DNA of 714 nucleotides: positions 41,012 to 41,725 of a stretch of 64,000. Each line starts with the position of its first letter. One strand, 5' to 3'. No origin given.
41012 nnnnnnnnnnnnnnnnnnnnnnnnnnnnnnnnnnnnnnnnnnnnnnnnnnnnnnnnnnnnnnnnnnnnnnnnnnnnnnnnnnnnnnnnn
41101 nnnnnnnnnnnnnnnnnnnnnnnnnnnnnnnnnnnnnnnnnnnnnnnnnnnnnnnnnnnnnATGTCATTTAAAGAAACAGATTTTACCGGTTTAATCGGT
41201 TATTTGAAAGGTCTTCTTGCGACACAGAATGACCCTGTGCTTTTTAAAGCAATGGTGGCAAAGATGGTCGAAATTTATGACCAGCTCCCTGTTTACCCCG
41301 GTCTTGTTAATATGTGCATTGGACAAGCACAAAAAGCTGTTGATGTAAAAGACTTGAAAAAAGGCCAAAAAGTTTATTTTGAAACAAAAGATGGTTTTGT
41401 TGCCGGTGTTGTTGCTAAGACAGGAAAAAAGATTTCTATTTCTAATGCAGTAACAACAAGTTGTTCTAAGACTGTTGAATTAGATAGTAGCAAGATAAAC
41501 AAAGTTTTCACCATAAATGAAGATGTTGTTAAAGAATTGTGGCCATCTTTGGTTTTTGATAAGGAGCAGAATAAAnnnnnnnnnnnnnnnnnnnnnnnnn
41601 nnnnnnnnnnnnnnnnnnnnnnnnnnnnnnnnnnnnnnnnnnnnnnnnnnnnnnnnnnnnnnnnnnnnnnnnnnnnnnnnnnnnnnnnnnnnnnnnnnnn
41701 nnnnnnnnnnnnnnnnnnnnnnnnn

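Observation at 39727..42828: Bacterial Clp1/Grc3-type polynucleotide kinase in an operon with a DHH/DHHA1 phosphoesterase: candidate nucleic-acid end-processing system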

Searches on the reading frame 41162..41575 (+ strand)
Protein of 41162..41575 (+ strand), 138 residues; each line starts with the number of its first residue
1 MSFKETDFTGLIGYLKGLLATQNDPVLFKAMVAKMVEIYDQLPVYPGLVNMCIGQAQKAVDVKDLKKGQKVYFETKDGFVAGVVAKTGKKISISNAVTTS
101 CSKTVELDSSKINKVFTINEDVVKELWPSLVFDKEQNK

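Call 3: search_protein_families(library=pfam, proteins=[window:41162-41575:+], max_evalue=0.01)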
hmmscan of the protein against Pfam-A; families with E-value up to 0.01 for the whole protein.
window:41162-41575:+ (138 aa): 0 families

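Call 4: search_protein_families(library=ncbifam, proteins=[window:41162-41575:+], max_evalue=0.01)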
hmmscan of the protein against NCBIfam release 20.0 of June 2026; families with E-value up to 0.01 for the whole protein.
window:41162-41575:+ (138 aa): 0 families

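Call 14: find_homologous_proteins(query=window:41162-41575:+, max_evalue=0.001)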
Query window:41162-41575:+ (138 aa): 52 proteins with E <= 0.001 among 63 candidates.
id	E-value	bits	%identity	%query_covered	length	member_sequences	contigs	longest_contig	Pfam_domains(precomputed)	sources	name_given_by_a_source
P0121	1.7e-76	272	93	100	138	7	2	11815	-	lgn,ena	-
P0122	4.2e-75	268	91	100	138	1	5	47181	-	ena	-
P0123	4.9e-74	264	87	100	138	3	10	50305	-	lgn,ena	-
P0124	1.1e-66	240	80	100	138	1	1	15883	-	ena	-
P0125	7.2e-64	231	79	100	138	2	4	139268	-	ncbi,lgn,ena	-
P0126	3.0e-63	229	78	100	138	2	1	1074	-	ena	-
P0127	5.2e-62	225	78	100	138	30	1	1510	-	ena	-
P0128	9.1e-62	225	77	100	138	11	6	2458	-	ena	-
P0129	2.0e-61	224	76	100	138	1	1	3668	-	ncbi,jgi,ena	jgi:hypothetical protein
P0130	4.8e-61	222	72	100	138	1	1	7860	-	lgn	-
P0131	1.0e-60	221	75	100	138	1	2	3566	-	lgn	-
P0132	1.1e-60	221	76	100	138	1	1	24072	-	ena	-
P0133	1.5e-60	221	75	100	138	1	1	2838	-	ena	-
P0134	1.5e-60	221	75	100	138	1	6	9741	-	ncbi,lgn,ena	-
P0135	3.3e-60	220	72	100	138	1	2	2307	-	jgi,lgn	jgi:hypothetical protein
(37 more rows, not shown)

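Call 41: predict_structure(alignment_id=A1)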
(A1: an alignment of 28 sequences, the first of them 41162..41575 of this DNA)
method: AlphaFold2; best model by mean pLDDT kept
length: 138 residues; sequences in the alignment: 28
mean_pLDDT: 82.4   pTM: 0.68
mean pLDDT of the five models: 82.4, 76.8, 74.8, 71.8, 69.9
residues with pLDDT >= 90: 53; 70-90: 58; 50-70: 23; < 50: 4
segments of 3 or more residues with pLDDT < 50: 1-3
pLDDT, mean of each block of 10 residues (from residue 1): 57 85 88 83 63 81 94 92 93 92 88 92 82 59
secondary structure, 60 per line:
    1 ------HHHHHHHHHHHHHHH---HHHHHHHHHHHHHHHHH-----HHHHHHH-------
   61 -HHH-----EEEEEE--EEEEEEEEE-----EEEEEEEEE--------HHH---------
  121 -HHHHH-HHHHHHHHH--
elements in order: H7-21 H25-41 H47-53 E70-75 E78-86 E92-100 H122-126 H128-136

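Call 46: fold_search(model_id=the predicted structure, library=pdb)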
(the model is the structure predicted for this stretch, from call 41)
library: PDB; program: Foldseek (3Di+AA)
matches with E <= 10: 308; with E <= 0.001: 0
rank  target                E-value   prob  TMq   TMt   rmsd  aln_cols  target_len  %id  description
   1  5xyv_B                9.1e-01  0.13  0.13  0.27  17.8        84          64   17  Crystal structure of drosophila melanogaster Rhino chromoshadow domain in complex with Deadlock N-terminal domain (released 2018-06-20)
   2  1zrt_E                9.6e-01  0.09  0.15  0.12  20.5        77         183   17  Rhodobacter capsulatus cytochrome bc1 complex with stigmatellin bound (released 2005-06-07)
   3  9fq7_3H               9.6e-01  0.09  0.15  0.08  17.7        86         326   15  Perkinsus marinus Respiratory supercomplex CII2CIII2CIV2 in c1 sate (released 2025-07-02)
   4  5xyv_A                1.1e+00  0.12  0.13  0.28  17.8        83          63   16  Crystal structure of drosophila melanogaster Rhino chromoshadow domain in complex with Deadlock N-terminal domain (released 2018-06-20)
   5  4n0a_D                1.2e+00  0.25  0.23  0.36  15.4        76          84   18  Crystal structure of Lsm2-3-Pat1C complex from Saccharomyces cerevisiae (released 2013-12-04)
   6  4c8q_B                1.4e+00  0.25  0.24  0.32  14.7        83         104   16  Crystal structure of the yeast Lsm1-7-Pat1 complex (released 2013-10-16)
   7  8pa0_B                1.4e+00  0.10  0.13  0.20   8.2        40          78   12  cvHsp (HspB7) C131S alpha-crystallin domain - filamin C (FLNC) domain 24 complex (released 2024-10-16)
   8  3t4n_B                1.4e+00  0.06  0.16  0.20  12.4       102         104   12  Structure of the regulatory fragment of Saccharomyces cerevisiae AMPK in complex with ADP (released 2011-11-09)
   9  3l0w_A                1.4e+00  0.04  0.11  0.10  15.5        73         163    8  Structure of split monoubiquitinated PCNA with ubiquitin in position two (released 2010-03-23)
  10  8hn2_A                1.6e+00  0.16  0.17  0.20   4.3        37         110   22  Selenomethionine-labelled soluble domain of Rieske iron-sulfur protein from chlorobaculum tepidum (released 2023-07-05)
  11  5ys2_A                1.7e+00  0.07  0.12  0.10   7.4        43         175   16  Structure of the domain IV(D_IV) of Pseudorabies virus glycoprotein B( PRV gB) (released 2017-12-27)
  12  6ygb_C                1.9e+00  0.07  0.14  0.22  13.9        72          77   14  Crystal structure of the NatC complex bound to CoA (released 2020-10-28)
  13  3rrr_F                1.9e+00  0.03  0.11  0.06  30.6       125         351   11  Structure of the RSV F protein in the post-fusion conformation (released 2011-06-08)
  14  3gce                  2.1e+00  0.16  0.18  0.22   5.5        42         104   19  Ferredoxin of carbazole 1,9a-dioxygenase from Nocardioides aromaticivorans IC177 (released 2009-09-15)
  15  4to7                  2.1e+00  0.09  0.19  0.19  11.2        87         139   13  N-Terminal domain of C. Reinhardtii SAS-6 homolog bld12p Q93E F145W K146R (NN24) (released 2015-06-17)
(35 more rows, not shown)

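Call 48: search_protein_representatives(alignment_id=A1)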
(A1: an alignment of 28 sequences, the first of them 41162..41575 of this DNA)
Query: 28 sequences, 138 profile positions. Proteins with E-value up to 0.001 (for the whole library): 90; up to 1e-10: 81; up to 1e-30: 13. The best 90 are listed.
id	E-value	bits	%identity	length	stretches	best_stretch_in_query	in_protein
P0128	1.7e-56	206.4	-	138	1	1-138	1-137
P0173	1.3e-50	187.3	-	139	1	1-137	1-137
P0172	6.9e-46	172.0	-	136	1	1-138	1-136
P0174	4.4e-43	162.9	-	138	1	1-138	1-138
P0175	3.6e-40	153.5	-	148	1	1-136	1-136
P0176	2.3e-36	141.2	-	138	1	1-138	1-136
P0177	7.7e-34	133.0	-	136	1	1-135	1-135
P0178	1.0e-33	132.6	-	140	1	1-138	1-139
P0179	1.9e-32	128.5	-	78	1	1-78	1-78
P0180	3.0e-32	127.8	-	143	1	1-136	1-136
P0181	7.1e-32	126.6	-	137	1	1-136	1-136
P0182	2.8e-31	124.7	-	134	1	1-137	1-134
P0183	6.5e-31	123.5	-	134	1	1-135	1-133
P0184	1.6e-30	122.2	-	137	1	1-136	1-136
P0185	4.0e-30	120.9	-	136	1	1-136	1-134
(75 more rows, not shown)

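Call 50: search_protein_families(library=padloc, proteins=[window:41162-41575:+], max_evalue=0.01)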
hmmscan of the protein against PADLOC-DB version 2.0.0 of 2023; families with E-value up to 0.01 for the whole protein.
window:41162-41575:+ (138 aa): 0 families
